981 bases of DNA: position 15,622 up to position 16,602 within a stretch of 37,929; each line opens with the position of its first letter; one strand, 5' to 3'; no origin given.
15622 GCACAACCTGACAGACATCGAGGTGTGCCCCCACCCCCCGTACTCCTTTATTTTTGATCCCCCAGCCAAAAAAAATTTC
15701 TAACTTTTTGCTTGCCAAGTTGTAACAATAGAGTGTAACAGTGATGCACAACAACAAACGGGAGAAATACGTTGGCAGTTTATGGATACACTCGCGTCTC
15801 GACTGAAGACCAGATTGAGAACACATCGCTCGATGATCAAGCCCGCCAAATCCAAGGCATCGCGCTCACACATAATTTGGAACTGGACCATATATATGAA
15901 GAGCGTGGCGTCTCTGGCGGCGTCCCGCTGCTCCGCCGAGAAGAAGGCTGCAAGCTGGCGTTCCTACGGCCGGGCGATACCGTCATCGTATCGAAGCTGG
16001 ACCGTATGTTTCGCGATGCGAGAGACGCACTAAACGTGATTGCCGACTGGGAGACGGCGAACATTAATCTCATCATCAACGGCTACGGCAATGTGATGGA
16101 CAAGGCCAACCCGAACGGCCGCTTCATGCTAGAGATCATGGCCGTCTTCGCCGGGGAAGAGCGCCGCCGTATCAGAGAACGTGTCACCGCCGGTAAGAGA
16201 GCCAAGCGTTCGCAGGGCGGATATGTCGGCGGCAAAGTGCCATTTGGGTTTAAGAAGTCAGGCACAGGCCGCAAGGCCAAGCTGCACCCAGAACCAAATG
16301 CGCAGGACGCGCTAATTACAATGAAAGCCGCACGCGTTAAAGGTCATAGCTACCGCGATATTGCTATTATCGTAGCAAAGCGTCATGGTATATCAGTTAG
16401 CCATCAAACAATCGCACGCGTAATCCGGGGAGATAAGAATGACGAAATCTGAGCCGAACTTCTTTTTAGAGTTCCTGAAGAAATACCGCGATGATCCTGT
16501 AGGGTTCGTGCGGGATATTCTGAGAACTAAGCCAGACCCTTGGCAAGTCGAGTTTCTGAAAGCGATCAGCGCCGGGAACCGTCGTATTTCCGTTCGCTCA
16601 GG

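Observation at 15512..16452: Small serine recombinase in the terS slot, preceded by an inverted-repeat-bracketed 204-bp segment (possible invertible switch or res-like site)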

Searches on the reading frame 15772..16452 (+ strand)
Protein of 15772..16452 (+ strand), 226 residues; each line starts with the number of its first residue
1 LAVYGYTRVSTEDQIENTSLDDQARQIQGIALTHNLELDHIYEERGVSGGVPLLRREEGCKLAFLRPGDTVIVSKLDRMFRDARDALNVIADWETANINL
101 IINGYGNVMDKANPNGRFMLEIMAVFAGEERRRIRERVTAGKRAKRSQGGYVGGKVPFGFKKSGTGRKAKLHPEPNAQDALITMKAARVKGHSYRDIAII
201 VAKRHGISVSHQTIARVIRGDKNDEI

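Call 4: search_protein_families(library=pfam, proteins=[window:15772-16452:+], max_evalue=0.01)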
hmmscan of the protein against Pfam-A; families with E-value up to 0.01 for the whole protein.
window:15772-16452:+ (226 aa): 1 family
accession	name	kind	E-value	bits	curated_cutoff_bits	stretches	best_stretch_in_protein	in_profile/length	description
PF00239.26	Resolvase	-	9.7e-31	107.3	23.3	1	3-150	1-144/145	Resolvase, N terminal domain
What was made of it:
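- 15772..16452 (+): Small serine recombinase, 226 aa. TTG start, with GGGAG 7 nt upstream. Resolvase catalytic domain, long helix E, then a beta-hairpin and a three-helix DNA-binding domain. PF00239, E=1e-30 (call 4).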

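Call 14: find_related_loci(query=window:15772-16452:+, collection=viral_contigs, flank=6000)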
Query window:15772-16452:+ (226 aa) in viral_contigs; peptide patterns used: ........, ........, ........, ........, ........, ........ (x = any residue, [..] = any of these).
129 stretches matched a pattern; 129 encode a relative of the query (tblastn E <= 1e-3); the best 80 are kept; 80 distinct loci.
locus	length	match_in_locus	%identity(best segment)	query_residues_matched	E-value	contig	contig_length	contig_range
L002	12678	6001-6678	99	1-226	1e-151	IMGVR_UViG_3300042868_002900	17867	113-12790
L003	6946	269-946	98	1-226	5e-151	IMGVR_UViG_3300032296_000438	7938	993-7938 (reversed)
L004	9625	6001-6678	98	1-226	7e-151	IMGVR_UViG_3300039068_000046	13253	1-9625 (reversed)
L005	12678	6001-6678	98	1-226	7e-151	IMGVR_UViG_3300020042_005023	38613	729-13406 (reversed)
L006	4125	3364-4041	99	1-226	5e-155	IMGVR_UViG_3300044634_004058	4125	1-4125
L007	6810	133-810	98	1-226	7e-151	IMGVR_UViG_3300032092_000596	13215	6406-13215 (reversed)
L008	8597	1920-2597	99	1-226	4e-151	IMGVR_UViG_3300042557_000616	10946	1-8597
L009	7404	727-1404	98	1-226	6e-151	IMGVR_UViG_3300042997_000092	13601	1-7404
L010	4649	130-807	99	1-226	8e-154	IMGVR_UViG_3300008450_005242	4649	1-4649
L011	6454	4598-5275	98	1-226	5e-151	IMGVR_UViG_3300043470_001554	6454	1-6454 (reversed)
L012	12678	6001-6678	98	1-226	8e-151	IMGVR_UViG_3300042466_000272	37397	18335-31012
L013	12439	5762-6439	98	1-226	1e-150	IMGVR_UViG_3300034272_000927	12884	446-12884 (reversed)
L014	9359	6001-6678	98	1-226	8e-151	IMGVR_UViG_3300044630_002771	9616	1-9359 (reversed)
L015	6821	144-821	98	1-226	1e-150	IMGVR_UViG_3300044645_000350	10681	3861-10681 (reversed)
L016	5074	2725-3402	98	1-226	1e-152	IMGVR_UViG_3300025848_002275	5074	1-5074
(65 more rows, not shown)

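Call 19: search_protein_families(library=phrogs, proteins=[window:15772-16452:+], max_evalue=0.001)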
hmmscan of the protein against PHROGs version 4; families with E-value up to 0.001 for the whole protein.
window:15772-16452:+ (226 aa): 2 families
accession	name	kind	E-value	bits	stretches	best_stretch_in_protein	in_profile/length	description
phrog_95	-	integration and excision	1.8e-41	143.5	1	1-203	88-288/651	integrase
phrog_125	-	DNA, RNA and nucleotide metabolism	5.5e-35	122.1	1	1-222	20-204/254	DNA invertase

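Call 20: find_homologous_proteins(query=window:15772-16452:+, max_evalue=1e-10)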
Query window:15772-16452:+ (226 aa): 786 proteins with E <= 1e-10 among 963 candidates; the best 120 are listed.
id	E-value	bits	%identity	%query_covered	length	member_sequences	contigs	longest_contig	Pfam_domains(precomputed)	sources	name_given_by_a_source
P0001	1.2e-142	491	98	100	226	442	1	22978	PF00239.27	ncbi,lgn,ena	-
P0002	1.2e-130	452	89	100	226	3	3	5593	PF00239.27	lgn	-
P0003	1.2e-119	416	98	85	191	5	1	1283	PF00239.27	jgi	jgi:DNA invertase Pin-like site-specific DNA recombinase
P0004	1.7e-116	405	79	99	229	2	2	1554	PF00239.27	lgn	-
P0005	2.0e-116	405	81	98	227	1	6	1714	PF00239.27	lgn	-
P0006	1.8e-115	402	80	99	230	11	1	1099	PF00239.27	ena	-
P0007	2.2e-114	398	79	99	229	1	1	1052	PF00239.27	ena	-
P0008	3.9e-114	398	78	99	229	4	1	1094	PF00239.27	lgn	-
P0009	4.5e-114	397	80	98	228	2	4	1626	PF00239.27,PF02796.22,PF13565.13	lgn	-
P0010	8.0e-114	397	78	99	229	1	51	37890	PF00239.27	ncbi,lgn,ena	-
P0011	1.0e-113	396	78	99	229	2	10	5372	PF00239.27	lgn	-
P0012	1.8e-113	395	77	99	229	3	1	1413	PF00239.27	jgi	jgi:putative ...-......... from lambdoid prophage Rac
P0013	1.9e-113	395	78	99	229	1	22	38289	PF00239.27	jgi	jgi:putative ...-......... from lambdoid prophage Rac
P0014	2.0e-113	395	78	99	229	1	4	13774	PF00239.27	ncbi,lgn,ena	-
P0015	2.0e-113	395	78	99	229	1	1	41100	PF00239.27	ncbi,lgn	-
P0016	4.9e-113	394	77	99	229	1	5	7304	PF00239.27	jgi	jgi:DNA invertase Pin-like site-specific DNA recombinase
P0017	5.5e-113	394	78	99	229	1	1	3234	PF00239.27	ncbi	-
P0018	6.0e-113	394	78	99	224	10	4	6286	PF00239.27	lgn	-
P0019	9.9e-113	393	77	99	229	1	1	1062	PF00239.27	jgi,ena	-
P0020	2.4e-112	392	77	99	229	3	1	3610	PF00239.27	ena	-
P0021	3.3e-112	391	77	99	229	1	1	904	PF00239.27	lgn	-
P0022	4.4e-112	391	79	98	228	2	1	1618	PF00239.27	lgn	-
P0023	4.9e-112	391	79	98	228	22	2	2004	PF00239.27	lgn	-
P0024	2.1e-111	389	77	99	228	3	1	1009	PF00239.27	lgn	-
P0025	4.9e-111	387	78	97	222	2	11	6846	PF00239.27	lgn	-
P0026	5.0e-111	387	76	99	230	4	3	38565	PF00239.27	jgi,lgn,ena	-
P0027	6.2e-111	387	78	97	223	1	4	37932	PF00239.27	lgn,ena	-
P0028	1.1e-110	386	76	99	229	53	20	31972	PF00239.27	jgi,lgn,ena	jgi:DNA invertase Pin-like site-specific DNA recombinase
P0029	1.7e-110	386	79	97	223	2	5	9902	PF00239.27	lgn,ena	-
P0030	2.2e-110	385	78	97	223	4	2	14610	PF00239.27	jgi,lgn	jgi:DNA invertase Pin-like site-specific DNA recombinase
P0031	2.4e-110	385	79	97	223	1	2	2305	PF00239.27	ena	-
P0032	3.4e-110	385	76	99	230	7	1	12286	PF00239.27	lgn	-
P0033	3.6e-110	385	78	97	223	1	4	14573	PF00239.27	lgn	-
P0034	4.9e-110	384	78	97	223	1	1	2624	PF00239.27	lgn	-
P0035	7.6e-110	384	78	97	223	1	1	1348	PF00239.27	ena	-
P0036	8.4e-110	383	75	99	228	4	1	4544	PF00239.27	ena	-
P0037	1.1e-109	383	78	97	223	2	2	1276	PF00239.27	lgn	-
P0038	2.6e-109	382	77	98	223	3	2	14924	PF00239.27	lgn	-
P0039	2.8e-109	382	78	97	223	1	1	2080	PF00239.27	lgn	-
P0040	6.5e-108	377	77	97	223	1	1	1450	PF00239.27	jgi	jgi:DNA invertase Pin-like site-specific DNA recombinase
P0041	9.3e-108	377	74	99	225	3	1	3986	PF00239.27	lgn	-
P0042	1.3e-107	376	75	99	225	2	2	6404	PF00239.27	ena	-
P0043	2.0e-107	376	76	97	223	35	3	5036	PF00239.27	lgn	-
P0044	3.7e-102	358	75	99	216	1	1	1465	PF00239.27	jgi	jgi:putative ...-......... from lambdoid prophage Rac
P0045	3.9e-102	358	72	98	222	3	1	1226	PF00239.27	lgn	-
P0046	9.0e-102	357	72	98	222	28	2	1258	PF00239.27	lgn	-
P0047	2.4e-101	356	72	98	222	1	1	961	PF00239.27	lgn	-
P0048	1.4e-100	353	71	97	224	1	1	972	PF00239.27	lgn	-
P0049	3.2e-100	352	70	99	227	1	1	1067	PF00239.27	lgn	-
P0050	4.2e-100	352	71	97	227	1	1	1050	PF00239.27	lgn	-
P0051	2.2e-99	349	71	98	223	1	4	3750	PF00239.27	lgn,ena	-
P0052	3.5e-99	349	71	96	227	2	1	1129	PF00239.27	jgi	-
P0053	9.3e-99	347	71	96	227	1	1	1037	PF00239.27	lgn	-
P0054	7.3e-98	344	69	98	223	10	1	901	PF00239.27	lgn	-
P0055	7.9e-98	344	70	96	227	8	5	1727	PF00239.27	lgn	-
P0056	9.6e-98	344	69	98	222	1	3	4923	PF00239.27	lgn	-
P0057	9.4e-97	341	68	98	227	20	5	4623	PF00239.27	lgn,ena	-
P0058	2.0e-96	340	68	99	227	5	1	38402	PF00239.27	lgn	-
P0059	2.6e-96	339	69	97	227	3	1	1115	PF00239.27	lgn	-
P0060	9.5e-93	328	67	97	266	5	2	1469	PF00239.27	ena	-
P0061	2.4e-92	326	67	99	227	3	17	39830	PF00239.27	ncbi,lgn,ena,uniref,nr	ncbi:PinR Site-specific recombinases, DNA invertase Pin homologs [uncultured Caudovirales phage]|uni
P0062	7.5e-87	308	96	65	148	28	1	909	PF00239.27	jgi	jgi:DNA invertase Pin-like site-specific DNA recombinase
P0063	3.9e-81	290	67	84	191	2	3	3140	PF00239.27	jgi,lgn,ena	-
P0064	2.7e-53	199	46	96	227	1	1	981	PF00239.27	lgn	-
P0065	3.1e-49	186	47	96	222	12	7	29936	PF00239.27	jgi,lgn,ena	-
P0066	3.8e-49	185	46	97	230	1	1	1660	PF00239.27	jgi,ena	-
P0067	2.7e-48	182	44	96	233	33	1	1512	PF00239.27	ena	-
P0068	3.3e-48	182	43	96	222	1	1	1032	PF00239.27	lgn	-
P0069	4.8e-48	182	43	98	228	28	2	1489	PF00239.27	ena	-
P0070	8.8e-48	181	44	96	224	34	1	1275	PF00239.27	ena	-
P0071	1.4e-47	180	45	96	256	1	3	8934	PF00239.27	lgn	-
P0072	1.2e-46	177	45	97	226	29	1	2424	PF00239.27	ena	-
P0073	1.8e-46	176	47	95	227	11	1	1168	PF00239.27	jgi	jgi:DNA invertase Pin-like site-specific DNA recombinase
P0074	2.2e-46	176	47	95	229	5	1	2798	PF00239.27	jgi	jgi:DNA invertase Pin-like site-specific DNA recombinase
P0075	2.2e-45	173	44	97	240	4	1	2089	PF00239.27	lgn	-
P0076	1.1e-44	171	44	97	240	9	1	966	PF00239.27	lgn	-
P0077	3.4e-44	169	44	97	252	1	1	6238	PF00239.27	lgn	-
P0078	3.9e-44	169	44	96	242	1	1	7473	PF00239.27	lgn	-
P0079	5.5e-44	168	43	96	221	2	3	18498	PF00239.27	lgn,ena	-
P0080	9.6e-44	168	43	97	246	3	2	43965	PF00239.27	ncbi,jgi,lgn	jgi:putative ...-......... from lambdoid prophage Rac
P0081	4.1e-43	166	43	97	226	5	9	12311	PF00239.27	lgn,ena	-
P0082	1.2e-42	164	43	96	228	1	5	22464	PF00239.27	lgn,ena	-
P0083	1.4e-42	164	44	100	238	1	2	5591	PF00239.27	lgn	-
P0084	2.0e-42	163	44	96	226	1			PF00239.27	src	-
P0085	2.2e-42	163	43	95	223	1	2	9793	PF00239.27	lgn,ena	-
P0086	4.6e-42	162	43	98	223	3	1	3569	PF00239.27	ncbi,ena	-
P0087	4.9e-42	162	43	99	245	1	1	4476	PF00239.27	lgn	-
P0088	5.0e-42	162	41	95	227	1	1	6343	PF00239.27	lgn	-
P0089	8.5e-42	161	45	96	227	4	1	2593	PF00239.27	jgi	jgi:putative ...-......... from lambdoid prophage Rac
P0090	8.7e-42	161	42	97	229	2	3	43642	PF00239.27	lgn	-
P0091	1.7e-41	160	44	96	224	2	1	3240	PF00239.27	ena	-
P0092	2.1e-41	160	45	96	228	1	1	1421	PF00239.27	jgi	jgi:DNA invertase Pin-like site-specific DNA recombinase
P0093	1.2e-40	157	46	96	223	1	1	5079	PF00239.27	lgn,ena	-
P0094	1.4e-40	157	45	96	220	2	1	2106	PF00239.27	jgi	jgi:putative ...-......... from lambdoid prophage Rac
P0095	3.1e-40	156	41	96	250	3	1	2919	PF00239.27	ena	-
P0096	4.5e-40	156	44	96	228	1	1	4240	PF00239.27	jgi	jgi:DNA invertase Pin-like site-specific DNA recombinase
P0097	5.0e-40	155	43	98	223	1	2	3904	PF00239.27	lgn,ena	-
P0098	6.1e-40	155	42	96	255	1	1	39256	PF00239.27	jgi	jgi:putative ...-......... from lambdoid prophage Rac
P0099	1.1e-39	154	44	96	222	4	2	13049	PF00239.27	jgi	jgi:putative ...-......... from lambdoid prophage Rac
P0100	1.1e-39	154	42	96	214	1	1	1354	PF00239.27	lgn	-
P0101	1.2e-39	154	41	98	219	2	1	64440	PF00239.27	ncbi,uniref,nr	ncbi:hypothetical protein BKE38_08680 [Pseudoroseomonas deserti]|uniref:Resolvase/invertase-type rec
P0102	1.3e-39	154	44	96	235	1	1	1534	PF00239.27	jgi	jgi:DNA invertase Pin-like site-specific DNA recombinase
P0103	1.5e-39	154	45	96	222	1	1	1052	PF00239.27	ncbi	-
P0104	1.5e-39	154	44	97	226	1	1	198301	PF00239.27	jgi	jgi:putative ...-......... from lambdoid prophage Rac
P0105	1.7e-39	154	45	96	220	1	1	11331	PF00239.27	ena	-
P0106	2.1e-39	153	44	97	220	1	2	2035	PF00239.27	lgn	-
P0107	2.3e-39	153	42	96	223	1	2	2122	PF00239.27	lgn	-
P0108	2.9e-39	153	44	97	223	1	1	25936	PF00239.27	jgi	jgi:DNA invertase Pin-like site-specific DNA recombinase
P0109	3.5e-39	153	41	96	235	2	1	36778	PF00239.27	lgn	-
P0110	3.6e-39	153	39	97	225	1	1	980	PF00239.27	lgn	-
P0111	3.7e-39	153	44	96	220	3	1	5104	PF00239.27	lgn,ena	-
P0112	4.4e-39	152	43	97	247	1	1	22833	PF00239.27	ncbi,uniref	ncbi:recombinase family protein [Roseomonas sp. CAU 1739]|uniref:recombinase family protein n=1 Tax=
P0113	5.9e-39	152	45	97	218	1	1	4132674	PF00239.27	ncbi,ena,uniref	ncbi:recombinase family protein [Lichenicoccus sp.]|uniref:recombinase family protein n=1 Tax=Lichen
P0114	6.8e-39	152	44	97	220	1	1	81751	PF00239.27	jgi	-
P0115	7.3e-39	152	43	96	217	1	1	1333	PF00239.27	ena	-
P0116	1.5e-38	151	45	96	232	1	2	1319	PF00239.27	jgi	-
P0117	1.5e-38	151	43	97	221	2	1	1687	PF00239.27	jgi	jgi:DNA invertase Pin-like site-specific DNA recombinase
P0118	2.1e-38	150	44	96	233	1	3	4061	PF00239.27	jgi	jgi:DNA invertase Pin-like site-specific DNA recombinase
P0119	2.9e-38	150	44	96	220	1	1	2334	PF00239.27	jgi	jgi:DNA invertase Pin-like site-specific DNA recombinase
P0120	3.2e-38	150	44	97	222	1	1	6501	PF00239.27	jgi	-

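Call 21: search_solved_structures(query=window:15772-16452:+, max_evalue=0.001, show_alignments=2)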
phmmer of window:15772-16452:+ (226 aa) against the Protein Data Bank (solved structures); distinct sequences matched with E-value up to 0.001: 14.
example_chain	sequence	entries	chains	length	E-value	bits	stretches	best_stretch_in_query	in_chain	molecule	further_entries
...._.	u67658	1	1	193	4.9e-12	49.2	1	4-161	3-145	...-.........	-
3uj3_X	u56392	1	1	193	1.4e-11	47.7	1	4-161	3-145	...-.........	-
3guv_A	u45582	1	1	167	1.9e-11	47.3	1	2-152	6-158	Site-specific recombinase, resolvase family protein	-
2gm4_A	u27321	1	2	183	3.5e-11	46.4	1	1-155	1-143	Transposon gamma-delta resolvase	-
1zr2_A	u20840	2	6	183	1.2e-09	41.3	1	1-155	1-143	Transposon gamma-delta resolvase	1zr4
1gdt_A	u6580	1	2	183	2.2e-09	40.5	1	1-155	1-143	PROTEIN (GAMMA DELTA RESOLVASE)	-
5cy1_A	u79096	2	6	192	2.2e-09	40.5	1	1-151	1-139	Transposon Tn3 resolvase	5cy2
1gdr_A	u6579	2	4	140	3.7e-09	39.7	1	1-149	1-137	GAMMA DELTA-RESOLVASE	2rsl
2gm5_A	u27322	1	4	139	4e-08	36.4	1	2-143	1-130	Transposon gamma-delta resolvase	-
3bvp_A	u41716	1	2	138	5.8e-07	32.6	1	5-127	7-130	TP901-1 Integrase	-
9iu2_A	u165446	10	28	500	8.8e-06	28.7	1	18-196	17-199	Integrase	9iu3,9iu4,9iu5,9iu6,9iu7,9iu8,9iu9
1ght_A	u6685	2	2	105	8.8e-05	25.5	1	1-100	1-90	TRANSPOSON GAMMA-DELTA RESOLVASE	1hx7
9dxh_A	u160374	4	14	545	0.00054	22.9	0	71-174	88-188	Resolvase homolog YokA | Site-specific recombinase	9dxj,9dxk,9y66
9dxd_A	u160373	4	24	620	0.00072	22.5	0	71-174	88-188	Resolvase homolog YokA,SPbeta prophage-derived uncharacterized protein YotN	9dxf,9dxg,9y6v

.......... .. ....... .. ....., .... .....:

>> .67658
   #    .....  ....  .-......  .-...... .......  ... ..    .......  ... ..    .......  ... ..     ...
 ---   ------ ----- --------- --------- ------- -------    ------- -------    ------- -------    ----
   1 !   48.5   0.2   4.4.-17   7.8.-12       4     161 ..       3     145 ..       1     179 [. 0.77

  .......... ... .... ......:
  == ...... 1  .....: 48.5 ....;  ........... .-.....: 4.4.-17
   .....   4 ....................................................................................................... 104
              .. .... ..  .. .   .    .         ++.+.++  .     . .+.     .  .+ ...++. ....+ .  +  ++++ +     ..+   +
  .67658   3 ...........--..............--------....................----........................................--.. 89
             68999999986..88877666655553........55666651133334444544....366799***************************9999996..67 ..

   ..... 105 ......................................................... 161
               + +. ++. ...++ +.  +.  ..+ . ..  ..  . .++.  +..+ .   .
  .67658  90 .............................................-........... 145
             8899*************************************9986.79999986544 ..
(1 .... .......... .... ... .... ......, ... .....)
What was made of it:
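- Closest known: Hin / Gin / Cin DNA invertases. Same: Gin is the best sequence match among solved structures (call 21).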

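Call 22: find_encoding_contigs(protein=P0061, flank=5000, max_places=2)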
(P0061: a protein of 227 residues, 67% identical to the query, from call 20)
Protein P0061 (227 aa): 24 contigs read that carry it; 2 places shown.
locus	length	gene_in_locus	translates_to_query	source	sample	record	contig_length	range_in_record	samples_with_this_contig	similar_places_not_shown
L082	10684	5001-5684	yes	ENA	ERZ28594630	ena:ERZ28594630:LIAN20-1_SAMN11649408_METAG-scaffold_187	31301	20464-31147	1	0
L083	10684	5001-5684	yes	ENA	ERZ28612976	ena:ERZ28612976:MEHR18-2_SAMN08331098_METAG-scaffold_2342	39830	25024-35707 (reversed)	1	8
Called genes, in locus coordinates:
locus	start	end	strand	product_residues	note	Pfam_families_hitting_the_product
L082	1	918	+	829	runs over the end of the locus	PF09250:Prim-Pol (faint), PF08706:D5_N, PF19263:DUF5906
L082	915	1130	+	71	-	PF11753:DUF3310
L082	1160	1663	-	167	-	PF13392:HNH_3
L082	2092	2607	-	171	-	PF20901:Sf6_terminase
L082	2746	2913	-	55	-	PF13560:HTH_31 (weak), PF01381:HTH_3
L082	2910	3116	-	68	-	-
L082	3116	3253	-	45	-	-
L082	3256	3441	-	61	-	-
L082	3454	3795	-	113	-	-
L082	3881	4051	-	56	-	-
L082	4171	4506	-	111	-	-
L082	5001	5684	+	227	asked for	PF00239:Resolvase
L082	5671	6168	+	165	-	PF13392:HNH_3, PF00847:AP2 (weak)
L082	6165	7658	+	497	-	PF00270:DEAD (faint), PF05127:NAT10_TcmA_helicase (weak), PF03237:Terminase_6N (weak)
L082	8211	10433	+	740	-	PF23899:SU10_portal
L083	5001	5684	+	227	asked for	PF00239:Resolvase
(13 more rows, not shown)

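Call 23: find_encoding_contigs(protein=P0065, flank=5000, max_places=2)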
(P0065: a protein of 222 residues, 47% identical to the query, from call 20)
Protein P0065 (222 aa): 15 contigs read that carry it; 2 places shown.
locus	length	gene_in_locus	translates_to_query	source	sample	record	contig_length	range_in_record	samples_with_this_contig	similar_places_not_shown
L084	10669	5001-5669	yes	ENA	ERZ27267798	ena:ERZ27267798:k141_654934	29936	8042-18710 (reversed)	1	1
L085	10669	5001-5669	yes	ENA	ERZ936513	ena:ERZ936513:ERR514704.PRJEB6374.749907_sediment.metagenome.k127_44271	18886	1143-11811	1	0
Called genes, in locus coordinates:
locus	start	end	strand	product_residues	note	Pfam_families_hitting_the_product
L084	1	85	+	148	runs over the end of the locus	PF11753:DUF3310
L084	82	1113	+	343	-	PF10926:DUF2800, PF12705:PDDEXK_1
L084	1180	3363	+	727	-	PF08707:PriCT_2, PF13481:AAA_25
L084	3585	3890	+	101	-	-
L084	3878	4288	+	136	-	PF08774:VRR_NUC (weak)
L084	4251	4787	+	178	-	PF01527:HTH_Tnp_1 (weak), PF20901:Sf6_terminase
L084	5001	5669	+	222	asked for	PF00239:Resolvase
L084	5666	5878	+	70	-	-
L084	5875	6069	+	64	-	PF06945:DUF1289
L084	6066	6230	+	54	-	-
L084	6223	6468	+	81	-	-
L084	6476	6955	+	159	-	-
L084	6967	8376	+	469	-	-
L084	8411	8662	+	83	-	-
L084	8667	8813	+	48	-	-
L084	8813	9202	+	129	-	-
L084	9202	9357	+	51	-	-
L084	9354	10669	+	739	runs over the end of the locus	PF23899:SU10_portal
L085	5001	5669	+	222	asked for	PF00239:Resolvase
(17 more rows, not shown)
